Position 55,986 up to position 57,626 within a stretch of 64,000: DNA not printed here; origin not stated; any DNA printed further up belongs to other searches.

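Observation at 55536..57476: Operon of a lectin-tipped type IV pilin-like protein followed by two tiny Cys-rich proteins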

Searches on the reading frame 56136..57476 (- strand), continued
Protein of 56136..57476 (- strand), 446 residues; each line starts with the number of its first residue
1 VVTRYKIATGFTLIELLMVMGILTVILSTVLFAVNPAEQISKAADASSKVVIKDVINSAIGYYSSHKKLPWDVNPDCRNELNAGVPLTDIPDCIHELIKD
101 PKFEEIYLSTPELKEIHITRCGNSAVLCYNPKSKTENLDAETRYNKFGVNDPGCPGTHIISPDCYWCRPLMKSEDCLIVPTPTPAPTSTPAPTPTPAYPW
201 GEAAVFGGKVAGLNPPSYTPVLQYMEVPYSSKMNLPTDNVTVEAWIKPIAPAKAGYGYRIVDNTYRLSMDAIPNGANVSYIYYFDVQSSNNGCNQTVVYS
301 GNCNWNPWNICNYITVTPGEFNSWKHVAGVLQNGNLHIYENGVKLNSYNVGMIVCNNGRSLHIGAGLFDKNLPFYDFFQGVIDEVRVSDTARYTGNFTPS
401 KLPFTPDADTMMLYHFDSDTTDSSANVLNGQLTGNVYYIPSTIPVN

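Call 64: predict_structure(alignment_id=A3)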
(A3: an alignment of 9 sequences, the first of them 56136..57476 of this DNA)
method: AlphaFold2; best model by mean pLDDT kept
length: 446 residues; sequences in the alignment: 9
mean_pLDDT: 52.7   pTM: 0.42
mean pLDDT of the five models: 52.7, 50.5, 50.3, 49.0, 45.8
residues with pLDDT >= 90: 0; 70-90: 75; 50-70: 175; < 50: 196
segments of 3 or more residues with pLDDT < 50: 1-10, 29-43, 132-165, 177-234, 250-255, 290-292, 304-309, 357-359, 364-380, 394-403, 416-446
pLDDT, mean of each block of 10 residues (from residue 1): 42 66 61 39 51 64 69 82 72 75 65 68 64 38 29 34 48 47 32 27 29 35 41 55 65 48 57 63 61 58 50 69 71 76 71 55 44 37 65 50 56 48 27 28 26
secondary structure, 60 per line:
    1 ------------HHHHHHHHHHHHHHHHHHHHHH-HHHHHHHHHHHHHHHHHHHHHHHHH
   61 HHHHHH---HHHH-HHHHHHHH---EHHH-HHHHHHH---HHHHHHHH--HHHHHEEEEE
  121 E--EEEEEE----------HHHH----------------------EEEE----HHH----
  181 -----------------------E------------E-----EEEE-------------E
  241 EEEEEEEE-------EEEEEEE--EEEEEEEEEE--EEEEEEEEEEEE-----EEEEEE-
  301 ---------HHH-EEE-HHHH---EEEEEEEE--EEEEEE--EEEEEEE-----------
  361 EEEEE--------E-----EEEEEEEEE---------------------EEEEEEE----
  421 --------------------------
elements in order: H13-34 H36-66 H70-73 H75-82 H91-97 H101-108 H111-115 E116-121 E124-129 H140-143 E166-169 E223-226 E240-248 E256-262 E265-274 E277-288 E294-299 E314-316 H318-321 E325-332 E335-340 E343-349 E361-365 E380-388 E410-416

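Call 68: fold_search(model_id=the predicted structure, library=pdb)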
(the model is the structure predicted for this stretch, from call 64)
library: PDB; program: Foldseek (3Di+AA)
matches with E <= 10: 1370; with E <= 0.001: 129
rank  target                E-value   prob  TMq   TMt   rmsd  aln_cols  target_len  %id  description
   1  7ufg_B                1.0e-07  1.00  0.27  0.11   6.8       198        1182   14  Cryo-EM structure of PAPP-A in complex with IGFBP5 (released 2022-09-28)
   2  8a7d_C                2.6e-07  1.00  0.27  0.14   6.4       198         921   15  Partial dimer complex of PAPP-A and its inhibitor STC2 (released 2022-11-02)
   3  7ufg_A                4.5e-07  1.00  0.26  0.11   8.9       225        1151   16  Cryo-EM structure of PAPP-A in complex with IGFBP5 (released 2022-09-28)
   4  8sl1_A                5.9e-07  1.00  0.25  0.15   9.3       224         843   17  Cryo-EM structure of PAPP-A2 (released 2023-11-08)
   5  8d8o_B                1.0e-06  1.00  0.26  0.12   6.9       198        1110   15  Cryo-EM structure of substrate unbound PAPP-A (released 2022-09-28)
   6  8a7e_C                1.6e-06  1.00  0.27  0.09   6.0       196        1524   14  PAPP-A dimer in complex with its inhibitor STC2 (released 2022-11-02)
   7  8hgh_A                2.0e-06  1.00  0.26  0.09   7.2       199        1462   16  Structure of 2:2 PAPP-A.STC2 complex (released 2023-01-11)
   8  8hgg_C                2.8e-06  1.00  0.23  0.08   7.9       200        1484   15  Structure of 2:2 PAPP-A.ProMBP complex (released 2023-01-11)
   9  3flp_A                2.8e-06  1.00  0.23  0.41   8.0       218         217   17  Crystal structure of native heptameric SAP-like pentraxin from Limulus polyphemus (released 2009-01-20)
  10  7y5q_B                3.7e-06  1.00  0.28  0.13   7.2       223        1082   14  Structure of 1:1 PAPP-A.STC2 complex(half map) (released 2023-01-11)
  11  6zvm_AAA              6.4e-06  1.00  0.21  0.21   7.6       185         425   16  Botulinum neurotoxin B2 binding domain in complex with GD1a (released 2020-10-14)
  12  4kbb_B                9.0e-06  1.00  0.21  0.22   7.8       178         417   15  Structure of Botulinum neurotoxin B binding domain in complex with both synaptotagmin II and GD1a (released 2013-07-03)
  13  6zvn_AAA              1.2e-05  1.00  0.21  0.23   7.4       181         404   15  Botulinum neurotoxin B2 binding domain in complex with human synaptotagmin I (released 2020-10-14)
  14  5vid_E                1.2e-05  1.00  0.21  0.22   7.5       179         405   16  Receptor binding domain of BoNT/B in complex with mini-protein binder Bot.0671.2 (released 2017-09-20)
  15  5vid_A                1.3e-05  1.00  0.21  0.22   7.2       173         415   15  Receptor binding domain of BoNT/B in complex with mini-protein binder Bot.0671.2 (released 2017-09-20)
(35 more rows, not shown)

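Call 76: search_protein_families(library=pfam, proteins=[P0020, P0025, P0029, P0018, P0030, P0066], max_evalue=0.01)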
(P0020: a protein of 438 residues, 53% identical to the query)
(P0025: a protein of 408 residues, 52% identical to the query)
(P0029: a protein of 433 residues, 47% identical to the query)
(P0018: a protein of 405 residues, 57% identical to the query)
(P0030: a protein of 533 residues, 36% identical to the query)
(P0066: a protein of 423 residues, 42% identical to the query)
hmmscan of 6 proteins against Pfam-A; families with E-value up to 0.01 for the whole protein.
P0020 (438 aa): 1 family
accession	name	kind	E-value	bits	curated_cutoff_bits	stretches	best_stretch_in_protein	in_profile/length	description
PF07963.17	N_methyl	-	1.2e-07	31.4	21.2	1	6-30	2-26/27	Prokaryotic N-terminal methylation motif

P0025 (408 aa): 1 family
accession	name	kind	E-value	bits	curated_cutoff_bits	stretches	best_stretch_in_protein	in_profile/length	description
PF07963.17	N_methyl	-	6.1e-05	22.9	21.2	1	12-32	6-26/27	Prokaryotic N-terminal methylation motif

P0029 (433 aa): 1 family
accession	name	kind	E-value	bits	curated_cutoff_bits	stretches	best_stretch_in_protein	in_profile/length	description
PF07963.17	N_methyl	-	5.2e-09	35.7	21.2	1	14-38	2-26/27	Prokaryotic N-terminal methylation motif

P0018 (405 aa): 0 families

P0030 (533 aa): 1 family
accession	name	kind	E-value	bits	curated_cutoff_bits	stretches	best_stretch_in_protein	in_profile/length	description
PF07963.17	N_methyl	-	0.00041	20.3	21.2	1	5-27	4-26/27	Prokaryotic N-terminal methylation motif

P0066 (423 aa): 9 families
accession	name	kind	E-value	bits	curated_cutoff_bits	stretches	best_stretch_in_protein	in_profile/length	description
PF01436.27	NHL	-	1.6e-35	119.8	20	4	300-327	1-28/28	NHL repeat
PF17170.10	DUF5128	-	3.9e-13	49.7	22.9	3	312-374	54-117/321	6-bladed beta-propeller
PF06739.17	SBBP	-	2e-08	34.5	20.5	0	396-411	14-29/38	Beta-propeller repeat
PF07963.17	N_methyl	-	3.6e-07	29.9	21.2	1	30-53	3-26/27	Prokaryotic N-terminal methylation motif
PF25021.1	TEN_NHL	-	6.6e-06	25.8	27.1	0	298-332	139-171/357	Teneurin NHL domain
PF08450.18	SGL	-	0.00012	22.2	26.3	0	266-337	147-220/246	SMP-30/Gluconolactonase/LRE-like region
PF24684.1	Vgb_lyase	-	0.001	18.4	50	1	301-410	181-280/290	Virginiamycin B lyase family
PF08334.16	T2SSG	-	0.0059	17.1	21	0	63-99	6-42/108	Type II secretion system (T2SS), protein G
PF23166.1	Ig_N_CWD1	-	0.0063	17.1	27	0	225-256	25-56/121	Alpha-glucan water dikinase 1 Ig-like N-terminal domain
